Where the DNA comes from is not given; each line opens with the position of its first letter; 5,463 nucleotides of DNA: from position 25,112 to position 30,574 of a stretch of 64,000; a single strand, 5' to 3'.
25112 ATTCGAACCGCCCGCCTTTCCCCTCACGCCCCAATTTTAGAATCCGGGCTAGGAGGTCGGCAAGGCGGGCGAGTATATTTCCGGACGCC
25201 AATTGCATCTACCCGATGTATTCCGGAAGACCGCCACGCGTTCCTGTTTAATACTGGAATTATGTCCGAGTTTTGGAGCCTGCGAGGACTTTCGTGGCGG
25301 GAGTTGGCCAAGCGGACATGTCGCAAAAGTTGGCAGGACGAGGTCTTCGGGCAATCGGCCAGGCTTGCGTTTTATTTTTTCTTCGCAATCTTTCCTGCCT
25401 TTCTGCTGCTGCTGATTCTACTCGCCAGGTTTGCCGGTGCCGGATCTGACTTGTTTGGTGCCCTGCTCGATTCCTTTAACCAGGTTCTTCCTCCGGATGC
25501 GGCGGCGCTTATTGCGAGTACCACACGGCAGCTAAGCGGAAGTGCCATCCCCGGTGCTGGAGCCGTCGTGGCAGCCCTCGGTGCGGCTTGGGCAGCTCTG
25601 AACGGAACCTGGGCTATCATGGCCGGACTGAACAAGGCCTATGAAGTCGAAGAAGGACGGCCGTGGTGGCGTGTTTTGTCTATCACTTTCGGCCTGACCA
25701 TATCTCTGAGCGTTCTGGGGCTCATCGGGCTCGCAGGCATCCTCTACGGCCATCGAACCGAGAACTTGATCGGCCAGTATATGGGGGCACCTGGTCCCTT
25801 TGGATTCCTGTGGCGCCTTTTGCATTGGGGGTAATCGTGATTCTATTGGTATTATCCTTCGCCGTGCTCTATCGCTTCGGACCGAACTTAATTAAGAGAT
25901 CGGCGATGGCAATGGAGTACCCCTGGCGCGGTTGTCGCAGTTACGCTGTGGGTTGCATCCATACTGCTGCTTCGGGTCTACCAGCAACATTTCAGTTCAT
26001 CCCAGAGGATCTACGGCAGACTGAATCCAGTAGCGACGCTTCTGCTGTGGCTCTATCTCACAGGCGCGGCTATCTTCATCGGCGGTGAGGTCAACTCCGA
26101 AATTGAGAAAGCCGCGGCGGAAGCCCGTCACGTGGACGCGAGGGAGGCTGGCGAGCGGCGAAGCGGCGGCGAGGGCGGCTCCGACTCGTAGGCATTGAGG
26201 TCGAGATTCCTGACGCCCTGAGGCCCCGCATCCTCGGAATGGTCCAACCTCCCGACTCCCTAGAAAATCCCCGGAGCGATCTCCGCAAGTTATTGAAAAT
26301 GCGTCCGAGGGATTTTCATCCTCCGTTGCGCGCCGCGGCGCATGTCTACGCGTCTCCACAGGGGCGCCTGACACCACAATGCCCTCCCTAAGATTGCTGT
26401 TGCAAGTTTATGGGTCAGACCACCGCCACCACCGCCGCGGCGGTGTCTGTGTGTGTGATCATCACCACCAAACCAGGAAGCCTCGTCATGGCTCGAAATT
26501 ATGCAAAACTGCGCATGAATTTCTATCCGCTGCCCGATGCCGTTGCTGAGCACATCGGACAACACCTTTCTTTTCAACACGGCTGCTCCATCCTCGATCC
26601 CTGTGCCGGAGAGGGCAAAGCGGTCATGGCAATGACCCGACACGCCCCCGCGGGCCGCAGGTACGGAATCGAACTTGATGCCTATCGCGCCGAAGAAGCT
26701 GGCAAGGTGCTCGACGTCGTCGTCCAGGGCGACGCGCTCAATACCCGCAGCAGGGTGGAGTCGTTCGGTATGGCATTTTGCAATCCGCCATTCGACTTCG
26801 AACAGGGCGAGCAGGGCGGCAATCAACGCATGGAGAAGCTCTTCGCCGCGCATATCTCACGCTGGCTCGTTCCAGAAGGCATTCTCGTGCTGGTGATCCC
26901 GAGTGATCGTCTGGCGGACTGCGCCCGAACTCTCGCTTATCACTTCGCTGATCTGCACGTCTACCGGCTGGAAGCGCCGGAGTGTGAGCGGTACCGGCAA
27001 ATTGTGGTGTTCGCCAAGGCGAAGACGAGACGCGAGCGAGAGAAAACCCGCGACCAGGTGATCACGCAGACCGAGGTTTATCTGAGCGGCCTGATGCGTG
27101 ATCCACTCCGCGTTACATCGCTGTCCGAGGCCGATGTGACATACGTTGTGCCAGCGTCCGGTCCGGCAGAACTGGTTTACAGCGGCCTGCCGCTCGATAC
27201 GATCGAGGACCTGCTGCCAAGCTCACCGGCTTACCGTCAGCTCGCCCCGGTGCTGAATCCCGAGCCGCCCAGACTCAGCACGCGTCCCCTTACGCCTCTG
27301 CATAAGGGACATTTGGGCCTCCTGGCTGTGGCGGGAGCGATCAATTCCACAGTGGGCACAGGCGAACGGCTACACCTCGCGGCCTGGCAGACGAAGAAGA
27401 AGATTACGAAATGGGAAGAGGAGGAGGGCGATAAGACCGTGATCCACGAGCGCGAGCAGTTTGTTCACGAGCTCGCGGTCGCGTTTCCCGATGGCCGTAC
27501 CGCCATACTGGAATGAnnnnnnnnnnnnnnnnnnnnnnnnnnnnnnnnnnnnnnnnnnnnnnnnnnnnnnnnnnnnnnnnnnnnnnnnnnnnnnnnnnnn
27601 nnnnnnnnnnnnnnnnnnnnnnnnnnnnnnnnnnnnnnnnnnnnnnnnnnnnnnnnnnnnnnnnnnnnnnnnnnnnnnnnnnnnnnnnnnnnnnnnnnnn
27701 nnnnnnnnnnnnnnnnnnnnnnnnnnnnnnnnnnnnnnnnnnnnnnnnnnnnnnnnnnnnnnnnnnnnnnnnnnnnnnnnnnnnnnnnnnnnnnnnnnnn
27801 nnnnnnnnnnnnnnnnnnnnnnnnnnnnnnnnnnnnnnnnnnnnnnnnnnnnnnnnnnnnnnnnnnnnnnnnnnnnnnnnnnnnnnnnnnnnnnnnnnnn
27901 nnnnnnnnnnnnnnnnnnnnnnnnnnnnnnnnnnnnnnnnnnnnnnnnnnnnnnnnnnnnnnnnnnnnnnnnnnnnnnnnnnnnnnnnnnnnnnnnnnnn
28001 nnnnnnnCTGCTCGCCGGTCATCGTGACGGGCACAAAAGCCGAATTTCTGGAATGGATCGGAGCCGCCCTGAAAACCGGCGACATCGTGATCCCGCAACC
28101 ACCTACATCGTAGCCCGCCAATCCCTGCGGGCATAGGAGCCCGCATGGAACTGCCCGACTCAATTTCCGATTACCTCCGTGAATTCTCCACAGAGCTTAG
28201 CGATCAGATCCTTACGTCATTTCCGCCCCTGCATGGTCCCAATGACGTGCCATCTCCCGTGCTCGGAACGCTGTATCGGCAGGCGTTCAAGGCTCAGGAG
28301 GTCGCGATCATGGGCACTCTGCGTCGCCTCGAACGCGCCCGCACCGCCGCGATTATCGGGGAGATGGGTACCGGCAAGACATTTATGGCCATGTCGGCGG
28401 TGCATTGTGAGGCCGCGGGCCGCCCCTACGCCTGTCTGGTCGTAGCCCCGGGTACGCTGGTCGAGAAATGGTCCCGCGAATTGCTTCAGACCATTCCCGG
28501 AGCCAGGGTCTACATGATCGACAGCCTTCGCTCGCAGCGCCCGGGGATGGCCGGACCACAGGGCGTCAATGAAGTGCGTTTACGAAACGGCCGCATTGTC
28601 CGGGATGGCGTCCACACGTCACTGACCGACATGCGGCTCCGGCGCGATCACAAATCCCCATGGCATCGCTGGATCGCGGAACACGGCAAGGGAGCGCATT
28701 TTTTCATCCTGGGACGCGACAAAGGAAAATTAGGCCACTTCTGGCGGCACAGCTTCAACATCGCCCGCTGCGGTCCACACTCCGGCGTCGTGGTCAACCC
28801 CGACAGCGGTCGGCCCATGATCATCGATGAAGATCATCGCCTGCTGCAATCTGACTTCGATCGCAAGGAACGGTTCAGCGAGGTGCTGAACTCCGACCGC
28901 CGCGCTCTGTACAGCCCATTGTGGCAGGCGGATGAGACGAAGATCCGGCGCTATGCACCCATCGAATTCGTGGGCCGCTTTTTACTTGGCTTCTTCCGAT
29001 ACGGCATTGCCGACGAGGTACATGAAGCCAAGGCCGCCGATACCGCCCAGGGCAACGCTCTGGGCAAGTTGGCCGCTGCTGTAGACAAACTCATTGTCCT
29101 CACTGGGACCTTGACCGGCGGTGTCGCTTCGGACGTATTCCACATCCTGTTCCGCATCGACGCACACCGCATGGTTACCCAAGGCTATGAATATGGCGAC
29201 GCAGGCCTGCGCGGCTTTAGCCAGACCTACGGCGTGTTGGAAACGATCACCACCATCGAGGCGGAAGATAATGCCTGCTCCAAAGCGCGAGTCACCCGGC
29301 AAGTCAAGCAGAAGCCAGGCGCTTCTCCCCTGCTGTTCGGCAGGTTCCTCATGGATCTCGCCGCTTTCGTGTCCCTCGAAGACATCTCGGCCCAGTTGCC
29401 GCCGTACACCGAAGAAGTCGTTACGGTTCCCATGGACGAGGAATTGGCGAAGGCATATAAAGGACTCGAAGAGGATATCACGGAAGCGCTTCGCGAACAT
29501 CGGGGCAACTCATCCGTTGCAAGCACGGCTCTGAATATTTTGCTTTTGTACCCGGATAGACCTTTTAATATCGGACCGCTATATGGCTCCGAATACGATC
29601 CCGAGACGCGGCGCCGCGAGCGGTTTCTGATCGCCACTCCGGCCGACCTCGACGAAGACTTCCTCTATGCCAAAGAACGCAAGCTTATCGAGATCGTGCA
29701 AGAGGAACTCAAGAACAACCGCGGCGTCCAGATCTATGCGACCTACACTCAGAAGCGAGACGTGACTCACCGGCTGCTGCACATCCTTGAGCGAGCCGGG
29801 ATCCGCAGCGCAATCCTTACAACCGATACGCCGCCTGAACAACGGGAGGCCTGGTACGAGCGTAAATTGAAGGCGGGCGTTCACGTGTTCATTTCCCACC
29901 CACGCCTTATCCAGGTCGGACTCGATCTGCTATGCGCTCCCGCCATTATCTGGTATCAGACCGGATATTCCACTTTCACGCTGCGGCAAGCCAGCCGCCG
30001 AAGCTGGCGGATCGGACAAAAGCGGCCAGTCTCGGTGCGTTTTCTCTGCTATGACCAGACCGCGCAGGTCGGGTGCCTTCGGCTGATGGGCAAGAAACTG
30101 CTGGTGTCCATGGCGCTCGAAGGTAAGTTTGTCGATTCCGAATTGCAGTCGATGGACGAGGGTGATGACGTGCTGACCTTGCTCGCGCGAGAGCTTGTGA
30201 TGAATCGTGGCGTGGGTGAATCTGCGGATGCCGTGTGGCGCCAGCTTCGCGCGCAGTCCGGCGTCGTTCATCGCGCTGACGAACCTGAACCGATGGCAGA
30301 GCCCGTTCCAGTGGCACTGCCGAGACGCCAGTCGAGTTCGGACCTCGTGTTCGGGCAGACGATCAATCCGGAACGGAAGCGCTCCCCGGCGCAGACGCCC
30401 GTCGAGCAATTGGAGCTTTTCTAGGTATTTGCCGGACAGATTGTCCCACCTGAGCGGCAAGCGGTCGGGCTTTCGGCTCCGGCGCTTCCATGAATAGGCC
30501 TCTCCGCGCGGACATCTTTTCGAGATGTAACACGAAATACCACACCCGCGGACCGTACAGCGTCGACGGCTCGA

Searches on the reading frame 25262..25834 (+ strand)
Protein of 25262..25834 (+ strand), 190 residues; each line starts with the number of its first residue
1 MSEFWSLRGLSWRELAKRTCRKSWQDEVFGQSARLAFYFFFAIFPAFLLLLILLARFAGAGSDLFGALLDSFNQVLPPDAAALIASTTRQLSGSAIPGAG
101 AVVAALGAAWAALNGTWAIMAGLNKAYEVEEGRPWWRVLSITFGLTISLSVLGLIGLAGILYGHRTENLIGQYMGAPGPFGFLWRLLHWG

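Call 50: search_protein_families(library=pfam, proteins=[window:25262-25834:+], max_evalue=0.001)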
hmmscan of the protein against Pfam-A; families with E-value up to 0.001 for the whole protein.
window:25262-25834:+ (190 aa): 1 family
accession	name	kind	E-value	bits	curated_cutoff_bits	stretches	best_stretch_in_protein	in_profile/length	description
PF03631.20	Virul_fac_BrkB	-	3.3e-26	92.9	33.7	1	25-189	2-165/259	Virulence factor BrkB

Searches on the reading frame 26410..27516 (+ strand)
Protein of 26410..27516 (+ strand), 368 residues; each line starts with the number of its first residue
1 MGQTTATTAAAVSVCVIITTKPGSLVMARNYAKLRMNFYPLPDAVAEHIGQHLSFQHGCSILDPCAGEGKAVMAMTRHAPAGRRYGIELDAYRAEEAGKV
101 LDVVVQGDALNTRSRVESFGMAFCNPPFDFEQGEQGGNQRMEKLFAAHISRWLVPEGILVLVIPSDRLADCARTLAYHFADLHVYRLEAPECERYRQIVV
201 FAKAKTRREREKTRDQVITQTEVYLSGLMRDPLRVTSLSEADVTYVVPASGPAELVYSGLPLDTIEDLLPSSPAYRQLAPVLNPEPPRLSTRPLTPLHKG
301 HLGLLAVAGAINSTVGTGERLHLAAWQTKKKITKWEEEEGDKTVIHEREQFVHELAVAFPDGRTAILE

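Call 50: search_protein_families(library=pfam, proteins=[window:26410-27516:+], max_evalue=0.001)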
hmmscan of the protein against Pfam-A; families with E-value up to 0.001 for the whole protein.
window:26410-27516:+ (368 aa): 1 family
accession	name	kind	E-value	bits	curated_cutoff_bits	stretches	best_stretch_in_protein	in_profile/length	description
PF19587.5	DUF6094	-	2e-25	89.7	22.8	1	25-212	124-312/344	Uncharacterised methyltransferase family (DUF6094)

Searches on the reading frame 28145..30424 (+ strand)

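Call 12: search_protein_families(library=pfam, proteins=[window:28145-30424:+], max_evalue=0.01)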
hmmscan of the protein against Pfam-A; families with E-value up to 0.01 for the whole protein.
window:28145-30424:+ (759 aa): 5 families
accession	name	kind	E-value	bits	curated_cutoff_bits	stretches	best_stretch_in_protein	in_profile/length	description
PF00176.29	SNF2-rel_dom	-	5.2e-10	39.3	24.9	1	70-255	22-158/290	SNF2-related domain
PF00271.37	Helicase_C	-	6.9e-07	29.9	23.5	1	515-624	3-110/110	Helicase conserved C-terminal domain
PF04851.21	ResIII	-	5.4e-06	26.8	22.5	1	49-120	6-80/164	Type III restriction enzyme, res subunit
PF00270.35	DEAD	-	0.00091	19.4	26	0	57-102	10-53/167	DEAD/DEAH box helicase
PF13481.12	AAA_25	-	0.00097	19.3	27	1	62-97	30-65/195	AAA domain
